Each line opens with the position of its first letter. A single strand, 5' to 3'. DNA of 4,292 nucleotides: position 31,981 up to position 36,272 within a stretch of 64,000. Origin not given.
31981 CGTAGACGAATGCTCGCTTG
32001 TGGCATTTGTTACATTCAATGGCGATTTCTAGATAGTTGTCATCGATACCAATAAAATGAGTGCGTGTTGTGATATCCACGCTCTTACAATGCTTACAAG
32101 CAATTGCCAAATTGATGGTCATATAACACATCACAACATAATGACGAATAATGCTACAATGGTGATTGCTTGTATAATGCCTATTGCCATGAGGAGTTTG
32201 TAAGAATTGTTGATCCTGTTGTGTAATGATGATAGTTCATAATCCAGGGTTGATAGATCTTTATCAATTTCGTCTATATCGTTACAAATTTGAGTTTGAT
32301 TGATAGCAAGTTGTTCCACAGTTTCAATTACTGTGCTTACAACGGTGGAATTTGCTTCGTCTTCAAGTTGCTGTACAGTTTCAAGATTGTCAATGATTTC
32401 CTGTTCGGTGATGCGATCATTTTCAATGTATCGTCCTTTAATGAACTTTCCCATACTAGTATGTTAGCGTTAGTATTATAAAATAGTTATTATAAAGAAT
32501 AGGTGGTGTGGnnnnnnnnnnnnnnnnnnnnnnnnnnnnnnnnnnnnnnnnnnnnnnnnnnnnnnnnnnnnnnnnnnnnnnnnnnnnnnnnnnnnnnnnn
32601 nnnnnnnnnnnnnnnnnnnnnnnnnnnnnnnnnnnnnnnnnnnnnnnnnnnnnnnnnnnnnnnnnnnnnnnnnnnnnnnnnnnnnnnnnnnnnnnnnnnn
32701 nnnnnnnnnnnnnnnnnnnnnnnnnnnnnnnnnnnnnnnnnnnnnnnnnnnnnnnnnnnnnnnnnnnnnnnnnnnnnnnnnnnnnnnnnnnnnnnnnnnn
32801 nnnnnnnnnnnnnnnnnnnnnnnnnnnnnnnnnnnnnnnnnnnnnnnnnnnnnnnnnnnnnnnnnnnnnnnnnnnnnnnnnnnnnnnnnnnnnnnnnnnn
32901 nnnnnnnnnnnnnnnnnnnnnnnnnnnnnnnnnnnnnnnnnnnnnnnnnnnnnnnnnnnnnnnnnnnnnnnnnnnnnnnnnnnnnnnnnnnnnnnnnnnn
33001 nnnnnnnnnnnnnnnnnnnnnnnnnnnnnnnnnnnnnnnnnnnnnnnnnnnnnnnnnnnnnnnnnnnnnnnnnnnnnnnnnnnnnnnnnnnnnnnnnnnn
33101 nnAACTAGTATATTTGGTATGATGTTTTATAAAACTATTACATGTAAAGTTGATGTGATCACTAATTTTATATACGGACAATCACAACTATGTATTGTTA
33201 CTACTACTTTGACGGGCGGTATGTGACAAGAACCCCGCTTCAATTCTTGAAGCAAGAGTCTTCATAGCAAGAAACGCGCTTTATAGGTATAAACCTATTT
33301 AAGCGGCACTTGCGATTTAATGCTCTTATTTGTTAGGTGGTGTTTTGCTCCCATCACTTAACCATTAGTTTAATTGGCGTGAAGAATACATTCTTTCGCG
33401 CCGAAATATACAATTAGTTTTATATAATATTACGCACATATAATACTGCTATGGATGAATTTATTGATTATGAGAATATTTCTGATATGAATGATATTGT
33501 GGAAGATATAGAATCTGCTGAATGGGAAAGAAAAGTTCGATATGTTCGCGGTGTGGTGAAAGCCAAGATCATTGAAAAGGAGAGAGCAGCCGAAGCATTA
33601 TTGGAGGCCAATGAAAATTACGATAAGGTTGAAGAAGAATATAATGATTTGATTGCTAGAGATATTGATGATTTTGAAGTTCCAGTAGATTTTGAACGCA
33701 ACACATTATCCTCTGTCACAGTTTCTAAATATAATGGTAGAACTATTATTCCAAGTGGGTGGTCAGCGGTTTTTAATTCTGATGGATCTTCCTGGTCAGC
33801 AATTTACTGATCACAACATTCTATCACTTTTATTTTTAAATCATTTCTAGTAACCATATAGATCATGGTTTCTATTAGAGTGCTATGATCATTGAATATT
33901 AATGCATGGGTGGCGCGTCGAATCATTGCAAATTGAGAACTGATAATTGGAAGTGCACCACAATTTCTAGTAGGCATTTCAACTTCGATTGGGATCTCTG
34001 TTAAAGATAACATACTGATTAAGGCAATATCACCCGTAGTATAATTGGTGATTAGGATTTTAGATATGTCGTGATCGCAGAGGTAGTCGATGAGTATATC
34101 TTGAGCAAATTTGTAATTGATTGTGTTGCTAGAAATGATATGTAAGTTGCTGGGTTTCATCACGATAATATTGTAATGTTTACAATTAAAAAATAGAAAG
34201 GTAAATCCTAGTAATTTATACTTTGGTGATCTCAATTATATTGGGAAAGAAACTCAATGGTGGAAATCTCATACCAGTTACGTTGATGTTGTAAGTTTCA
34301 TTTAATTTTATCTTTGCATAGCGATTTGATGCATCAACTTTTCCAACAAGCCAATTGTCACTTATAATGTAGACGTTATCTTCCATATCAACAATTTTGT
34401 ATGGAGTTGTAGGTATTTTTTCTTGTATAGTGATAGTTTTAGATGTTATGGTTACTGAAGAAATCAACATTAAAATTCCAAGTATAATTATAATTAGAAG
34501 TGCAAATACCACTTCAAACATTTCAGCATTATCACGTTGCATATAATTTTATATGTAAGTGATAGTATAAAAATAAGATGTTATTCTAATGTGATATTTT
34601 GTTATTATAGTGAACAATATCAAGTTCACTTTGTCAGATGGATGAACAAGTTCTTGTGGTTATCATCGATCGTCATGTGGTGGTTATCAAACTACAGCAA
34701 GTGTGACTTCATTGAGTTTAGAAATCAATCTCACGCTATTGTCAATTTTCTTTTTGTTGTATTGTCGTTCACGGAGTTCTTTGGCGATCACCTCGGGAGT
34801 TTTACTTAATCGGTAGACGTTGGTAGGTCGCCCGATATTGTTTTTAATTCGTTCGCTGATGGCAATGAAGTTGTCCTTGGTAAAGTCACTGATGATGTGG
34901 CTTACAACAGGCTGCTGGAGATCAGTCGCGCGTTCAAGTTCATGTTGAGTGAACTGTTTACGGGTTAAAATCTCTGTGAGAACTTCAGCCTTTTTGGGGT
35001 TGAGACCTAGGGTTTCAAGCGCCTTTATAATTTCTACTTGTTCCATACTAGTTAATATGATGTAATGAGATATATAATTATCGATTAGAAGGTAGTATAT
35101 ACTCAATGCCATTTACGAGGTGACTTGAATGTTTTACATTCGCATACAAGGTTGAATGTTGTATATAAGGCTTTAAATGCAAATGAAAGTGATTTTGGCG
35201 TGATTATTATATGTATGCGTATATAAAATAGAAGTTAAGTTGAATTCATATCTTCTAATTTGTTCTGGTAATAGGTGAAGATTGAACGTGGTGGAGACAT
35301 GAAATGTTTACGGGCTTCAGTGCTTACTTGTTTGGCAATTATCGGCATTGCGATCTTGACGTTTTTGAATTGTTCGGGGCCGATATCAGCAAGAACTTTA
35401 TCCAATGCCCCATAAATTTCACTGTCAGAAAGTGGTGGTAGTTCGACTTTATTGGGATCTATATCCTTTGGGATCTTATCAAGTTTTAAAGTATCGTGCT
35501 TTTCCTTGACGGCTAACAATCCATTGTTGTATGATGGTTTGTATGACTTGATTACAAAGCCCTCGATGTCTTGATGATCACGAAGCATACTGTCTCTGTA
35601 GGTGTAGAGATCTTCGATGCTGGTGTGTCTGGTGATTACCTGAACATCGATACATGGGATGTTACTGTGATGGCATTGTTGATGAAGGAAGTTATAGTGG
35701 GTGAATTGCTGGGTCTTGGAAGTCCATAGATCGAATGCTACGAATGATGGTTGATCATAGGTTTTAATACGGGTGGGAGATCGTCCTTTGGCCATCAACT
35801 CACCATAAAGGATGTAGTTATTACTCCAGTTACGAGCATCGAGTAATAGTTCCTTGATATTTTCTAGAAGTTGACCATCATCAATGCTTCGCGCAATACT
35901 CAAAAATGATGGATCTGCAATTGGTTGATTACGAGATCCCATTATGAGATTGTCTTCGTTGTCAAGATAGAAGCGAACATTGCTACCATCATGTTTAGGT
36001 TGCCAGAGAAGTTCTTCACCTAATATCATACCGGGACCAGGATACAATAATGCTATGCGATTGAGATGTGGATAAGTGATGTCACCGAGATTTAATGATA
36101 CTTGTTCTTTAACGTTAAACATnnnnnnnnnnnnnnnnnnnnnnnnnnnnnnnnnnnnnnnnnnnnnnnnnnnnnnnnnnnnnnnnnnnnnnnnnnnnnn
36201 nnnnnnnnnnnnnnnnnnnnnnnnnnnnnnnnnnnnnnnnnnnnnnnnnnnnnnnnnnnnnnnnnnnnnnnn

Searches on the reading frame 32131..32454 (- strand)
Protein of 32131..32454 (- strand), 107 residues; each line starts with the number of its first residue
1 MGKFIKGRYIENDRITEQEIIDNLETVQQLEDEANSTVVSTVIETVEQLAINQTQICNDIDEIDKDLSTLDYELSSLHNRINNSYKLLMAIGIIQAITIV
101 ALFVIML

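Call 31: search_protein_families(library=pfam, proteins=[window:32131-32454:-], max_evalue=0.01)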
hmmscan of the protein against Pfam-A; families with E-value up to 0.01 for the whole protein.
window:32131-32454:- (107 aa): 1 family
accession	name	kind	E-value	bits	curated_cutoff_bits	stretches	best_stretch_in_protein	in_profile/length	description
PF06428.16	Sec2p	-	0.0046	17.3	28.5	1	25-82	24-81/92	GDP/GTP exchange factor Sec2p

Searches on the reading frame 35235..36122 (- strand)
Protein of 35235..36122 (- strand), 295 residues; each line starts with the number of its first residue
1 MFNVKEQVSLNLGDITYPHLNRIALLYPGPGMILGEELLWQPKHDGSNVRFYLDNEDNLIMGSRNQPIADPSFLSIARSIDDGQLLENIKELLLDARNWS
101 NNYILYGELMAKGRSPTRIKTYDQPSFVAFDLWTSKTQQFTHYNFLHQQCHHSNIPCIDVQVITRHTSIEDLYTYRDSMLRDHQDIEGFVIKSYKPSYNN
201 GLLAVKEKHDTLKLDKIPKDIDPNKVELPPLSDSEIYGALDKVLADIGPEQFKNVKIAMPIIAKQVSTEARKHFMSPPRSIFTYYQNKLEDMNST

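Call 6: search_protein_families(library=pfam, proteins=[window:35235-36122:-], max_evalue=0.01)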
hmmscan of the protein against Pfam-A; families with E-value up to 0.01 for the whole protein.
window:35235-36122:- (295 aa): 3 families
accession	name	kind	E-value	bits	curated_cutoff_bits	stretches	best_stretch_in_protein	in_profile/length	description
PF09414.15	RNA_ligase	-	1.1e-14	55.4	27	1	41-200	6-163/171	RNA ligase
PF09511.15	RNA_lig_T4_1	-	0.00049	20.4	28.3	1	42-195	50-210/227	RNA ligase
PF01068.26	DNA_ligase_A_M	-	0.0014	18.8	26.2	1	36-201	20-194/204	ATP dependent DNA ligase domain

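Call 7: search_protein_families(library=phrogs, proteins=[window:35235-36122:-], max_evalue=0.001)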
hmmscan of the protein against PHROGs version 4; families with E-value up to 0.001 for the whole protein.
window:35235-36122:- (295 aa): 2 families
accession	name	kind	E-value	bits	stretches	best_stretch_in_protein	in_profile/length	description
phrog_548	-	DNA, RNA and nucleotide metabolism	6.7e-13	49.5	1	37-210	32-231/341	RNA ligase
phrog_12949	-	unknown function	0.00059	20.7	0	42-141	29-119/270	-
